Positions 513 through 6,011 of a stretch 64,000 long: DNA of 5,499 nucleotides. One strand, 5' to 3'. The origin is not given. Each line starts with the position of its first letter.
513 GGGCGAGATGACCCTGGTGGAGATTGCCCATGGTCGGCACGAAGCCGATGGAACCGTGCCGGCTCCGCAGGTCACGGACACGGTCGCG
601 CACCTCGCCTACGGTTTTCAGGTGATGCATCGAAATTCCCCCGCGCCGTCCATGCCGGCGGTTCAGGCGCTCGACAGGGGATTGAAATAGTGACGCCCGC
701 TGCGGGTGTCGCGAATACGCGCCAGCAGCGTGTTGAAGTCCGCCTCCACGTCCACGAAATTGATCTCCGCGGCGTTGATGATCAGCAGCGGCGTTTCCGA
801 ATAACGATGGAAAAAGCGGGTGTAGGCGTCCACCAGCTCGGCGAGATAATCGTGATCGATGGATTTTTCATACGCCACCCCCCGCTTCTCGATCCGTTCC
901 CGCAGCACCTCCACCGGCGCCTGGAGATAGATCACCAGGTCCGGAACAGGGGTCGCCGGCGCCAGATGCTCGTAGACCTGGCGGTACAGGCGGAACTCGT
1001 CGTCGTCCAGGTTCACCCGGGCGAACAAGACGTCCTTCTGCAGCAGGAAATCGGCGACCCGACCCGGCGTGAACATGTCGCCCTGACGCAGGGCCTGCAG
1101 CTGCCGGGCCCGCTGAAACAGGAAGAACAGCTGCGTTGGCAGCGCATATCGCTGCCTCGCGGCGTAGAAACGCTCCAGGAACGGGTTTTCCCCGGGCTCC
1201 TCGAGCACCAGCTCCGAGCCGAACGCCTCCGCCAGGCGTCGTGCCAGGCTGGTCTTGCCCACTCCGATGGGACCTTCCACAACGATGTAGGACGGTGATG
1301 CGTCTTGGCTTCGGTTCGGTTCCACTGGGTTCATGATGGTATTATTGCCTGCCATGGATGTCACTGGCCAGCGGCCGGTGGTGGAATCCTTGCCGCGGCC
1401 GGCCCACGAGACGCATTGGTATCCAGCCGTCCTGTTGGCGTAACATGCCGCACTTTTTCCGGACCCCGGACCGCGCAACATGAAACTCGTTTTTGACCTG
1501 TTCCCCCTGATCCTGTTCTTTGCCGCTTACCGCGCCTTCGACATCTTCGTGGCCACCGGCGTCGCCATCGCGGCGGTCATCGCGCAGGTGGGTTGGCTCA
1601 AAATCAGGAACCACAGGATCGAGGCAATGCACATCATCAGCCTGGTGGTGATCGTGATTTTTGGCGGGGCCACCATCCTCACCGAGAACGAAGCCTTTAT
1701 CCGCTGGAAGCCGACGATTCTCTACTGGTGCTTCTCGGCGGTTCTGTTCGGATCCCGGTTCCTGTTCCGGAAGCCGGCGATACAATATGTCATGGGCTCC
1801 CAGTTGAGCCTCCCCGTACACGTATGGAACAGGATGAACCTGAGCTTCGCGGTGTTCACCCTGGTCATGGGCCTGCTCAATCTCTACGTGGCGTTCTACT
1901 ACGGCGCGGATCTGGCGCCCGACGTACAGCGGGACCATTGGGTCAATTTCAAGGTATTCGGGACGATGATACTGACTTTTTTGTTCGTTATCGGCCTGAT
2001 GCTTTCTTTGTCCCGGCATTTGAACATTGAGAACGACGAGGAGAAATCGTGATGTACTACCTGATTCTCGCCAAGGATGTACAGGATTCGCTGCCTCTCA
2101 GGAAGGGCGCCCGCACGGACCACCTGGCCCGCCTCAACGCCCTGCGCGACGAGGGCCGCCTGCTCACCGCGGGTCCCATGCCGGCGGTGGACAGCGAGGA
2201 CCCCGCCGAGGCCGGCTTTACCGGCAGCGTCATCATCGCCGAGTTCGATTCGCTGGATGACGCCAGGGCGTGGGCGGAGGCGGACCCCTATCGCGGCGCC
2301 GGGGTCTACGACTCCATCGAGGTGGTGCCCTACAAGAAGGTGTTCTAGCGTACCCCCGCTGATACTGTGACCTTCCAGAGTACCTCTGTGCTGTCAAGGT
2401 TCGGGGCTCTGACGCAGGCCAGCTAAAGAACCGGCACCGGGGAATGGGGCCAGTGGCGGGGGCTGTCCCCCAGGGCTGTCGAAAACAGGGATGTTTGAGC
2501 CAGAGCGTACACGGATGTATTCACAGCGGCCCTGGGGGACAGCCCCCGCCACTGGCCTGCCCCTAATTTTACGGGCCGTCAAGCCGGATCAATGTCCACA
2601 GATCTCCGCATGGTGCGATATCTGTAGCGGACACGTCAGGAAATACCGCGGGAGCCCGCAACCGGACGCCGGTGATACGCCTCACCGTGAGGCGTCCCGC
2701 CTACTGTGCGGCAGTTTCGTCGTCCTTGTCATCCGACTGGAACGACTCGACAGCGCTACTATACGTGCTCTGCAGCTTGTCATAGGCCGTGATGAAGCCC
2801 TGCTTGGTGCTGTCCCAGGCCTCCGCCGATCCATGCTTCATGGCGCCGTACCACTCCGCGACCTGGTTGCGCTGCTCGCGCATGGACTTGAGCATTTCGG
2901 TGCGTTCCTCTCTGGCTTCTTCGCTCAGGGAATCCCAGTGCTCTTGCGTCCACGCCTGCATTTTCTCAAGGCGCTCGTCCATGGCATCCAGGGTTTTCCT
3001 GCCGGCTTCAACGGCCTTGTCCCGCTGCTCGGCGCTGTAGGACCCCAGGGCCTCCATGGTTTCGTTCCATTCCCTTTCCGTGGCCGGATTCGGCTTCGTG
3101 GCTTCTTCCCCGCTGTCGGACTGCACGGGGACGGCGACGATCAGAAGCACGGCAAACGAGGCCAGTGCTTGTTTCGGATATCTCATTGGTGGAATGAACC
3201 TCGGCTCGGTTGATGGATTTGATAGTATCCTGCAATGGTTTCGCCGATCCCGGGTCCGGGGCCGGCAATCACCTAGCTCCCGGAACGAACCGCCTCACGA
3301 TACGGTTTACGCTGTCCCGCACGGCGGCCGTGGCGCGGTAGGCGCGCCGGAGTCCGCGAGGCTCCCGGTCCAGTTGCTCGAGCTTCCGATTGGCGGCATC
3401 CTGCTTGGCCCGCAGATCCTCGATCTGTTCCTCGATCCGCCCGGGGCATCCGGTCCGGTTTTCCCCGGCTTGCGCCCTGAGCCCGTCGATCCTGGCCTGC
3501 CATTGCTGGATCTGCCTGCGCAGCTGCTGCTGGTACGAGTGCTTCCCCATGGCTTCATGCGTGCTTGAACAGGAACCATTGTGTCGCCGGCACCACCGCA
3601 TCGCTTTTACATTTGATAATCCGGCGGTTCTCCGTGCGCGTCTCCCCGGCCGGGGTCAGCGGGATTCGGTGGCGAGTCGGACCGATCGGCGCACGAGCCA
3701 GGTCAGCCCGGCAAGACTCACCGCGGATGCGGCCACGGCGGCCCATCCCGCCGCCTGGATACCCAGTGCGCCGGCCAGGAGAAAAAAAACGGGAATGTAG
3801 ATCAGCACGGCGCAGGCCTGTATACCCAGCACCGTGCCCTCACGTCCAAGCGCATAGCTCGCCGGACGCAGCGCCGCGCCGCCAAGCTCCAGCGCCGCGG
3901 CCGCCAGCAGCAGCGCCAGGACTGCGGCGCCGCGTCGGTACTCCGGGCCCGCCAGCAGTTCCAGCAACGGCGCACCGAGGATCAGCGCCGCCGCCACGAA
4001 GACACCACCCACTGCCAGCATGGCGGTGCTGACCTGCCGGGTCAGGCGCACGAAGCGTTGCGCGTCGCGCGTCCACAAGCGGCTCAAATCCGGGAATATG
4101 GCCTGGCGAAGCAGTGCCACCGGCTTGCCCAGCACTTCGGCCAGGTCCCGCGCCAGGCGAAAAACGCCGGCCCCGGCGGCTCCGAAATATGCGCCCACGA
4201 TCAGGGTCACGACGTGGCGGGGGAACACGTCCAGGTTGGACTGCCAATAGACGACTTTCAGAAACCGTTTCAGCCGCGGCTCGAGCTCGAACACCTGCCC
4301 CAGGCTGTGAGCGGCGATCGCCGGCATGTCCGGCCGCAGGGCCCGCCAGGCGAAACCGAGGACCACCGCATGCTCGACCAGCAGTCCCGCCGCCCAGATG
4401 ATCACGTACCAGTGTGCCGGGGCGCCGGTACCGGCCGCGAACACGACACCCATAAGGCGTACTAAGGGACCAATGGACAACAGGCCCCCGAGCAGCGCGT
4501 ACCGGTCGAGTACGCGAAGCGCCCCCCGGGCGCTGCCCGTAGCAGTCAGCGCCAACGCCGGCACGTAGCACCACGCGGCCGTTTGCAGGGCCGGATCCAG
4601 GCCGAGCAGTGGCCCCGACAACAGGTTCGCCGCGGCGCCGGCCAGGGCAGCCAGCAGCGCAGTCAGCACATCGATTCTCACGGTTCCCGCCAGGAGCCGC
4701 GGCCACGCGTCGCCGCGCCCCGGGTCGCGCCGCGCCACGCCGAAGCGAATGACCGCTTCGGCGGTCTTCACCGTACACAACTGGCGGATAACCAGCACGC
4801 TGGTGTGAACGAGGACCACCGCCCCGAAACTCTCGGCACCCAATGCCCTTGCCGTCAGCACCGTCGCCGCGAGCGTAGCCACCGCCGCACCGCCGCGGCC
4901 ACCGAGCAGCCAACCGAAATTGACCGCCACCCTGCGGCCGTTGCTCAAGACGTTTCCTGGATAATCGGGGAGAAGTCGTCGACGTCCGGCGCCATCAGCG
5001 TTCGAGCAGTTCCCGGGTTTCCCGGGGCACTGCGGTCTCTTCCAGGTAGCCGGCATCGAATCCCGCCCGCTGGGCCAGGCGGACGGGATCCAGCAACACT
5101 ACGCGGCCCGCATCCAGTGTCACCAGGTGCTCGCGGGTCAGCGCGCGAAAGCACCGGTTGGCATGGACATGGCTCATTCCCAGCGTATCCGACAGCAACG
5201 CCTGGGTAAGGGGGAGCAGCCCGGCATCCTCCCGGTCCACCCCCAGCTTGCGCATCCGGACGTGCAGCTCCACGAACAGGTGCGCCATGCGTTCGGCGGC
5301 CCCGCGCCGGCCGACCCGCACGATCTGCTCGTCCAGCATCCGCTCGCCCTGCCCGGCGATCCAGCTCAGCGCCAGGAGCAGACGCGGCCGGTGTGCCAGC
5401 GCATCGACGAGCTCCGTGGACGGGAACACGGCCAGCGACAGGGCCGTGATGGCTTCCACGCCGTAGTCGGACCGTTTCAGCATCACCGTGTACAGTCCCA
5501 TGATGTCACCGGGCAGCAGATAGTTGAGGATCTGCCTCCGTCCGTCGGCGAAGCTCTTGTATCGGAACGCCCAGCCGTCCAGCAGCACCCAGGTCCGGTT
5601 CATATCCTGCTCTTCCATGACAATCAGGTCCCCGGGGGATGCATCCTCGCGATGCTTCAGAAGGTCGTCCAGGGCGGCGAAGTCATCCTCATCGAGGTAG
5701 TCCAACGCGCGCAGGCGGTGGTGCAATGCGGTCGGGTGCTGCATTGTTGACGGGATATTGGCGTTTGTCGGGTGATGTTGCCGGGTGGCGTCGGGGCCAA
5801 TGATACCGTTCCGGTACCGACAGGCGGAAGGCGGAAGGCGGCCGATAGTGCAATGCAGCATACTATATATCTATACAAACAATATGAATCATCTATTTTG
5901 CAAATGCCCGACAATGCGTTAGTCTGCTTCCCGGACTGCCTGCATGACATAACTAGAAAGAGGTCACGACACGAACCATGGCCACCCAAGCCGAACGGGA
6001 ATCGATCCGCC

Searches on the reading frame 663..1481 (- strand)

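Call 6: search_protein_families(library=pfam, proteins=[window:663-1481:-], max_evalue=0.01)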
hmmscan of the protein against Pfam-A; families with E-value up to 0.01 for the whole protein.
window:663-1481:- (272 aa): 12 families
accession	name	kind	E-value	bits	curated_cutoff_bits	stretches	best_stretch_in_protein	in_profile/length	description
PF01712.25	dNK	-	2e-35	122.9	27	1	66-257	1-199/203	Deoxynucleoside kinase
PF13238.12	AAA_18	-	2e-09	38.4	29.4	1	66-87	1-22/128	AAA domain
PF13671.12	AAA_33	-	2.2e-08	35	27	1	66-207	2-125/143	AAA domain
PF02223.23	Thymidylate_kin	-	8.6e-06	26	27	0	174-237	112-174/185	Thymidylate kinase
PF13191.12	AAA_16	-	2.8e-05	25.1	32.6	1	57-105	18-73/167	AAA ATPase domain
PF13521.12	AAA_28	-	3.4e-05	24.6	27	1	66-115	2-48/164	AAA domain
PF13207.12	AAA_17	-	6e-05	23.8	27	0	180-200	102-122/136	AAA domain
PF13401.12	AAA_22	-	0.00048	20.9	27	1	64-119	6-33/130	AAA domain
PF02367.23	TsaE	-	0.0058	17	26.6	1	63-89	21-47/128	Threonylcarbamoyl adenosine biosynthesis protein TsaE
PF05729.18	NACHT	-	0.0058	16.9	26.7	0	65-89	2-26/167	NACHT domain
PF00004.35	AAA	-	0.0059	17.5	21.2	0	68-92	3-27/131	ATPase family associated with various cellular activities (AAA)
PF07728.20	AAA_5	-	0.0093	16.4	22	0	67-91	3-28/139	AAA domain (dynein-related subfamily)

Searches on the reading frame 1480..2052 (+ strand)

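Call 6: search_protein_families(library=pfam, proteins=[window:1480-2052:+], max_evalue=0.01)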
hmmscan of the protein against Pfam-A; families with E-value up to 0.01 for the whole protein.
window:1480-2052:+ (190 aa): 1 family
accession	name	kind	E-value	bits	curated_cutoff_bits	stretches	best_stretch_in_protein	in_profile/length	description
PF04279.20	IspA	-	1.3e-58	198.5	28.7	1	1-182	1-174/176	Intracellular septation protein A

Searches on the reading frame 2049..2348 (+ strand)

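Call 6: search_protein_families(library=pfam, proteins=[window:2049-2348:+], max_evalue=0.01)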
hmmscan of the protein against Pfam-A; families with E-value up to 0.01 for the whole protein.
window:2049-2348:+ (99 aa): 1 family
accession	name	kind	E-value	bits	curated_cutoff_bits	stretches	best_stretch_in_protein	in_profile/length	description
PF03795.20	YCII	-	5e-27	94.6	24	1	2-95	1-94/95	YCII-related domain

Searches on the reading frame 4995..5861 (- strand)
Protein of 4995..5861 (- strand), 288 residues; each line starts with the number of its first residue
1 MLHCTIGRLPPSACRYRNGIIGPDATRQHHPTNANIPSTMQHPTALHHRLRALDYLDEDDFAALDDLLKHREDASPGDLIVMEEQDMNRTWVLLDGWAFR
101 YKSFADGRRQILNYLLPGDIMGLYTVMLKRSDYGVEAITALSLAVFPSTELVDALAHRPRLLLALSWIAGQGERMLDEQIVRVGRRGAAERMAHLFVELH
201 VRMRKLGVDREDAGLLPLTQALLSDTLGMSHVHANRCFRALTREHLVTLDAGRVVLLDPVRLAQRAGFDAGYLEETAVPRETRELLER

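Call 3: search_protein_families(library=pfam, proteins=[window:4995-5861:-])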
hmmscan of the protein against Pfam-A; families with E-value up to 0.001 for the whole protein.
window:4995-5861:- (288 aa): 2 families
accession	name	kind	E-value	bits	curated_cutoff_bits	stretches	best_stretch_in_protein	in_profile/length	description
PF13545.12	HTH_Crp_2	-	8.1e-11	42.2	27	1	190-264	1-69/70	Crp-like helix-turn-helix domain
PF00027.35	cNMP_binding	-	2.5e-10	40.6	27.5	1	75-156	5-87/89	Cyclic nucleotide-binding domain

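Call 4: search_protein_families(library=ncbifam, proteins=[window:4995-5861:-])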
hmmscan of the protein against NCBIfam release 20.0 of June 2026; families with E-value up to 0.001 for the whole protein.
window:4995-5861:- (288 aa): 5 families
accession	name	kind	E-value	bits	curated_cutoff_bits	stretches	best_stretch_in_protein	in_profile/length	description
NF045989.1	TransRegFnrLRhodb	equivalog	2.8e-17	62.8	300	1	56-270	24-239/245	transcriptional regulator FnrL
NF050806.1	TransRegFixKCaul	equivalog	1e-12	47.8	300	1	78-258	32-205/215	transcriptional regulator FixK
NF008365.0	PRK11161.1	subfamily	5.4e-07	29.2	228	1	56-267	34-244/250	fumarate/nitrate reduction transcriptional regulator Fnr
NF006901.0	PRK09392.1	equivalog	9.1e-07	28.4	211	1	77-266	38-221/236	transcriptional activator FtrB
NF041163.2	encap_f2b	equivalog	0.00026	20.2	400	1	49-170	72-198/450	family 2B encapsulin nanocompartment shell protein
